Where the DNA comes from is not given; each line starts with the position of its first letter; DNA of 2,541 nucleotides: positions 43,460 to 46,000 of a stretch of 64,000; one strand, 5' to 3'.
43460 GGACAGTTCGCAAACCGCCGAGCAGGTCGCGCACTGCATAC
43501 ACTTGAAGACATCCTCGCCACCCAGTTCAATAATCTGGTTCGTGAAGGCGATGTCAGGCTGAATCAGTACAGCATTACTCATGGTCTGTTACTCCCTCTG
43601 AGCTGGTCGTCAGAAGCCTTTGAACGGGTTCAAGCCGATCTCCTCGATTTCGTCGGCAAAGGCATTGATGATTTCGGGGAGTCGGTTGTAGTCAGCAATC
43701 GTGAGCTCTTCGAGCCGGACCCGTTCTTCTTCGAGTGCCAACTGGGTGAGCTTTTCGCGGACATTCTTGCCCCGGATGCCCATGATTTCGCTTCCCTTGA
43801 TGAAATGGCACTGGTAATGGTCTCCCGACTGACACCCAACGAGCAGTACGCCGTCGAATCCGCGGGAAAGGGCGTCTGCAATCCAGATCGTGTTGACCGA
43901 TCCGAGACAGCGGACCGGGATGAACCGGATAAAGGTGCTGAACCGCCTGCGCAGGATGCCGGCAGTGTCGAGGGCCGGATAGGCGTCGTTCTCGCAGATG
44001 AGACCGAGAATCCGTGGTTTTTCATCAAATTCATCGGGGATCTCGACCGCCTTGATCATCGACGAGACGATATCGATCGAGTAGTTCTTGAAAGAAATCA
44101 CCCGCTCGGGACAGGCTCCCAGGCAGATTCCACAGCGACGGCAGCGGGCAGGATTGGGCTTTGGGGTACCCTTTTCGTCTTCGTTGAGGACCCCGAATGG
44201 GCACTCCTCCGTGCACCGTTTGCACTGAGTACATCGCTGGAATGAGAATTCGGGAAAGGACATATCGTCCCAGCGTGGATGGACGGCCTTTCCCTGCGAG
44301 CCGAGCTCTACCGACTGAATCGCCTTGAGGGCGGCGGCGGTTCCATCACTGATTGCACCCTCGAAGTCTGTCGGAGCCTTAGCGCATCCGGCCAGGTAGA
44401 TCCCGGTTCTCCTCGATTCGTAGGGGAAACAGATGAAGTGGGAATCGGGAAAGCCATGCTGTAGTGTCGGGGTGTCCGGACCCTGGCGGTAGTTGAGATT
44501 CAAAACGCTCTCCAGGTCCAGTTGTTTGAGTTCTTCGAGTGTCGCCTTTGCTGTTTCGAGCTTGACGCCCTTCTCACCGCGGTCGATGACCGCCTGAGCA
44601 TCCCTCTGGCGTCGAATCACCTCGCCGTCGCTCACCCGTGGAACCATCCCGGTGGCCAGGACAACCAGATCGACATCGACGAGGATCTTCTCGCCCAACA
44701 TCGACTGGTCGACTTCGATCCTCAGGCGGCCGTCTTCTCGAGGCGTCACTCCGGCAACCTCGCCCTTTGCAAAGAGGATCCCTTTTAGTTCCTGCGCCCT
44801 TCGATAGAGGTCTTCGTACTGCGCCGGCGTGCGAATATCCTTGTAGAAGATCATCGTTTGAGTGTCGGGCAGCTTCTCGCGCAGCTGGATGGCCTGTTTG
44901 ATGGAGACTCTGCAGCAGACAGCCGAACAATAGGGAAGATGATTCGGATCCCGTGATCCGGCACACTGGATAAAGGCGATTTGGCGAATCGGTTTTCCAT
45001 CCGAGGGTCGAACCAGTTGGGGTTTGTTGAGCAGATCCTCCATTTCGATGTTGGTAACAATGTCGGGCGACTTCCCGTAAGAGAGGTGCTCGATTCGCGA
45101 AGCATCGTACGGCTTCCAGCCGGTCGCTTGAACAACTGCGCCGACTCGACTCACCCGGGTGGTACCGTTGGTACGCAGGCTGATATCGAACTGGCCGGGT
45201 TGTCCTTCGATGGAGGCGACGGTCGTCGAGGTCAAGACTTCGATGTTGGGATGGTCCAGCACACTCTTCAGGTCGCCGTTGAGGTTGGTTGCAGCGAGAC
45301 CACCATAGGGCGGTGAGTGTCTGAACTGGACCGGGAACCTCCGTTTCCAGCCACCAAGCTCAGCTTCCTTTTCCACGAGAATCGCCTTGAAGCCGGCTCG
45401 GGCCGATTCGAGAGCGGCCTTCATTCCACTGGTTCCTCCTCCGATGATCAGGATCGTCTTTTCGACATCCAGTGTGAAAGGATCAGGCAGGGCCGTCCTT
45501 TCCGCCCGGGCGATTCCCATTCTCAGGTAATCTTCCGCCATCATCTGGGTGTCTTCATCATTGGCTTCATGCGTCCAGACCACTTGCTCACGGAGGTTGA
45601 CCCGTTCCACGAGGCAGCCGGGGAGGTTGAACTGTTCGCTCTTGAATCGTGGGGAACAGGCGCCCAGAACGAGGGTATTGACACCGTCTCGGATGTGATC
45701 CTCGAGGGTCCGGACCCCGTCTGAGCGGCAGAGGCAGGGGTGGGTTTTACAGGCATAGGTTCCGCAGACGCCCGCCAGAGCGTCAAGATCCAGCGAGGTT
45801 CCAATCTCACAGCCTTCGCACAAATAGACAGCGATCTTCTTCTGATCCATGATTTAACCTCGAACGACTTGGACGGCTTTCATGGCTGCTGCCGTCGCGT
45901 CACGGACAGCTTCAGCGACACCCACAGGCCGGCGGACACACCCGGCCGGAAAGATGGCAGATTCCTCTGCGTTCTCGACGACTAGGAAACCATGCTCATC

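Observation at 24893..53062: Near-complete dissimilatory sulfate-reduction pathway consolidated in one ~28-kb locus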

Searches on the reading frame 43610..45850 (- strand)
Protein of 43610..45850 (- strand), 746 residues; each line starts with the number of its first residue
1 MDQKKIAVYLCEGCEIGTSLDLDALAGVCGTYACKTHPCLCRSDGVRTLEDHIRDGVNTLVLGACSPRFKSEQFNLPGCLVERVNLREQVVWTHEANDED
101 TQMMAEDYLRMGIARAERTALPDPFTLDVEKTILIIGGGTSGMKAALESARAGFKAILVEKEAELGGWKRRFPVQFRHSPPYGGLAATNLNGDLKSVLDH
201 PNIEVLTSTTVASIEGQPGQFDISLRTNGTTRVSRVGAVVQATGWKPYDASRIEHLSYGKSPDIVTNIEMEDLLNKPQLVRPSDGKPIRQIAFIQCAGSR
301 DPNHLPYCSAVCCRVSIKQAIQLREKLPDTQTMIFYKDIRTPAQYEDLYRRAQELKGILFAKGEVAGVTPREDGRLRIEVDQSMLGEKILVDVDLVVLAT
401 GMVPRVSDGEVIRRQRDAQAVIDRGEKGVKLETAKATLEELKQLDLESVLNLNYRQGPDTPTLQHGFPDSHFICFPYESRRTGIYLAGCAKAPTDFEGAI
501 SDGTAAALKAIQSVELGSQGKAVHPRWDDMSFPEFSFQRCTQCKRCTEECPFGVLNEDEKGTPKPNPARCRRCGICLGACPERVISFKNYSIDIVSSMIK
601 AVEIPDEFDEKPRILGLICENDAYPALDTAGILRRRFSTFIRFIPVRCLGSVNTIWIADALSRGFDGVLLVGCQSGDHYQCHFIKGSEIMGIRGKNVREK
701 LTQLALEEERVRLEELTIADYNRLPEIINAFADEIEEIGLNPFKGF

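Call 4: search_protein_families(library=pfam, proteins=[window:43610-45850:-], max_evalue=0.01)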
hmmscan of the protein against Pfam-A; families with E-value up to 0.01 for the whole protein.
window:43610-45850:- (746 aa): 21 families
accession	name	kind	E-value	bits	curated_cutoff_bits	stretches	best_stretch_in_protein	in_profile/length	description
PF02662.21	FlpD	-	3.3e-36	124.4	22.3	1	614-739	1-123/123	Methyl-viologen-reducing hydrogenase, delta subunit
PF07992.20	Pyr_redox_2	-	4.5e-09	36.6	26.1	1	132-250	2-114/291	Pyridine nucleotide-disulphide oxidoreductase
PF12837.12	Fer4_6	-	7.4e-09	35.6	25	1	534-555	3-24/24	4Fe-4S binding domain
PF13187.11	Fer4_9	-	6.7e-08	32.9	27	1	539-585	1-52/52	4Fe-4S dicluster domain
PF12797.12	Fer4_2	-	2.6e-07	30.6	24.5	1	533-552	3-22/22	4Fe-4S binding domain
PF01266.30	DAO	-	2.7e-07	30.9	27.9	1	133-167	2-37/353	FAD dependent oxidoreductase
PF12831.13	FAD_oxidored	-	6e-07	29.5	27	1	133-167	2-36/416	FAD dependent oxidoreductase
PF00037.32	Fer4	-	1.1e-06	28.6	21.1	2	535-555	3-23/24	4Fe-4S binding domain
PF13183.11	Fer4_8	-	2.4e-06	28.4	27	1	526-554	46-68/68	4Fe-4S dicluster domain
PF13484.11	Fer4_16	-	3.8e-06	28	30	1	539-560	1-21/66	4Fe-4S double cluster binding domain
PF00890.30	FAD_binding_2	-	4.1e-06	26.7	20.4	1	133-167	2-36/414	FAD binding domain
PF12838.12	Fer4_7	-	1.3e-05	26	27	1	539-582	1-50/52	4Fe-4S dicluster domain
PF13237.11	Fer4_10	-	1.3e-05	25.4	25.5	1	536-581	5-53/53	4Fe-4S dicluster domain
PF13738.12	Pyr_redox_3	-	4.6e-05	23.2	30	1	131-247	165-269/305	Pyridine nucleotide-disulphide oxidoreductase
PF12800.12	Fer4_4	-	5.1e-05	23.7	24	0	538-553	2-17/17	4Fe-4S binding domain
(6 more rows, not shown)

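Call 9: search_protein_families(library=ncbifam, proteins=[window:43610-45850:-], max_evalue=0.001)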
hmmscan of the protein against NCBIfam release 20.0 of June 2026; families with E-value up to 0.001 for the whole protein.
window:43610-45850:- (746 aa): 56 families (the best 25 are shown)
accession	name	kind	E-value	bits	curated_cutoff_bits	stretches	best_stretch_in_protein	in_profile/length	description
NF040770.1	hetero_SS_HdrA2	exception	1.6e-126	423.4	1100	3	468-739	514-772/777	CoB-CoM heterodisulfide reductase HdrA2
NF041891.1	hdrA_Methbact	equivalog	2.5e-77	260.8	1300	3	225-405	304-489/762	ferredoxin:CoB-CoM heterodisulfide reductase subunit HdrA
NF041778.1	hetero_SS_HdrA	equivalog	4.8e-71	239.6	1400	3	235-407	327-505/771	ferredoxin:CoB-CoM heterodisulfide reductase subunit HdrA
NF045873.1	F420_non_VhuD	exception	3.3e-12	46.6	215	1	612-744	2-131/132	F420-non-reducing hydrogenase iron-sulfur subunit VhuD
NF040864.1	HgcB_ferredoxin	equivalog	7.4e-09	35.3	99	1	534-599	10-74/93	mercury methylation ferredoxin HgcB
NF040684.1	PorD_Arch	equivalog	2.9e-08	33.7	120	1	527-586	22-80/85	pyruvate synthase subunit PorD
TIGR01372.1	soxA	subfamily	9.7e-08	30.2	1164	1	103-214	138-247/996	sarcosine oxidase subunit alpha family protein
TIGR02179.1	PorD_KorD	subfamily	1.3e-07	31.7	60.05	1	532-586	19-73/78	2-oxoacid:acceptor oxidoreductase, delta subunit, pyruvate/2-ketoisovalerate family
NF009477.0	PRK12843.1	equivalog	4.5e-07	28.7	758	1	128-167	14-53/578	FAD-dependent oxidoreductase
TIGR03997.1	mycofact_OYE_2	equivalog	5.5e-07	28.4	793.15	1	129-167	378-416/645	mycofactocin system FadH/OYE family oxidoreductase 2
TIGR04270.1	Rama_corrin_act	subfamily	6.1e-07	28.2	500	1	533-590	473-532/534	methylamine methyltransferase corrinoid protein reductive activase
NF004943.0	PRK06292.2-1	equivalog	8.4e-07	28.1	432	0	133-167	6-40/456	dihydrolipoyl dehydrogenase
NF038196.1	ferrodoxin_EFR1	subfamily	9.5e-07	29.1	75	1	538-590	184-234/242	EFR1 family ferrodoxin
NF009410.0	PRK12771.1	subfamily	1.1e-06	27.5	516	1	127-211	135-211/566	NAD(P)-binding protein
NF005505.0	PRK07118.1-4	equivalog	2.2e-06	27.3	378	1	540-592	143-195/265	Fe-S cluster domain-containing protein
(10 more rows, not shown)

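Call 14: find_related_loci(query=window:43610-45850:-, collection=genome_contigs, flank=10000)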
Query window:43610-45850:- (746 aa) in genome_contigs; peptide patterns used: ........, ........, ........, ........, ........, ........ (x = any residue, [..] = any of these).
600 stretches matched a pattern (row limit reached: there are more); 596 encode a relative of the query (tblastn E <= 1e-3); the best 80 are kept; 80 distinct loci.
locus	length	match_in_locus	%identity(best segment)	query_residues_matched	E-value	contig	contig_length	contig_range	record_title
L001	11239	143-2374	63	5-746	0e+0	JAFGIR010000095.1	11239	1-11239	MAG: Pirellulales bacterium isolate Zod_Metabat.223 k87_2495486, whole genome shotgun sequence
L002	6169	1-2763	62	4-746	0e+0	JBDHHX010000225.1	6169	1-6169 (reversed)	MAG: Gemmatimonadota bacterium isolate M8-62_Bin_360 M8-62_Bin_360_scaffold_74103, whole genome shotgun sequence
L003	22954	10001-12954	64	4-746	0e+0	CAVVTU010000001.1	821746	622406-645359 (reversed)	MAG: uncultured Gemmatimonadales bacterium isolate MFD02923.bin.1.116 genome assembly, contig: contig_10950, whole genom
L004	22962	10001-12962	63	3-746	0e+0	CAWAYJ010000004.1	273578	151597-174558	MAG: uncultured Gemmatimonadales bacterium isolate MFD05684.bin.1.259 genome assembly, contig: contig_23239, whole genom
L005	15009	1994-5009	61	3-744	0e+0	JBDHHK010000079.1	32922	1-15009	MAG: Gemmatimonadota bacterium isolate M8-62_Bin_191 M8-62_Bin_191_scaffold_10507, whole genome shotgun sequence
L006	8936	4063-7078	60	3-744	0e+0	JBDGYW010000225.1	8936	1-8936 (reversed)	MAG: Gemmatimonadota bacterium isolate M3-38_Bin_161 M3-38_Bin_161_scaffold_46324, whole genome shotgun sequence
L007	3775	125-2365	60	3-746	0e+0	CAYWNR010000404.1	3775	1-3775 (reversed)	MAG TPA_asm: uncultured Gemmatimonadaceae bacterium isolate SRP214966_co3_52 genome assembly, contig: NODE_53159_length_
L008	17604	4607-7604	62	5-746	0e+0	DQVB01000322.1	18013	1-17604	MAG TPA_asm: Planctomycetota bacterium isolate SZUA-1497 k95_93831, whole genome shotgun sequence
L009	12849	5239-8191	60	4-746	0e+0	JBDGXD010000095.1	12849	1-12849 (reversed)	MAG: Gemmatimonadota bacterium isolate M3-22_Bin_33 M3-22_Bin_33_scaffold_14406, whole genome shotgun sequence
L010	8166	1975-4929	61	4-746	0e+0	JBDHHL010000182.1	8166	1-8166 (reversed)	MAG: Gemmatimonadota bacterium isolate M8-62_Bin_193 M8-62_Bin_193_scaffold_45915, whole genome shotgun sequence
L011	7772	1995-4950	61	4-744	0e+0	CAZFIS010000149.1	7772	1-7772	MAG TPA_asm: uncultured Gemmatimonadaceae bacterium isolate binchicken_co224_54 genome assembly, contig: NODE_10336_leng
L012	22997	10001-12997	60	2-746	0e+0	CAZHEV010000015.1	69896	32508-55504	MAG TPA_asm: uncultured bacterium isolate SRP141376_co1_25 genome assembly, contig: NODE_1020_length_69896_cov_10.961112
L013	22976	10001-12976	64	1-746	0e+0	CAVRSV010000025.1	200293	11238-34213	MAG: uncultured Acidobacteriota bacterium isolate MFD02923.bin.1.166 genome assembly, contig: contig_7312, whole genome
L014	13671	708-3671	55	2-746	0e+0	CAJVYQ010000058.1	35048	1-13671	MAG TPA_asm: uncultured Deferribacteres bacterium isolate DRR093004_bin.37_MetaBAT_v2.12.1_MAG genome assembly, contig:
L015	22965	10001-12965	54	4-746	0e+0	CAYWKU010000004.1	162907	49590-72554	MAG TPA_asm: uncultured bacterium isolate SRP141376_co1_276 genome assembly, contig: NODE_174_length_162907_cov_11.22160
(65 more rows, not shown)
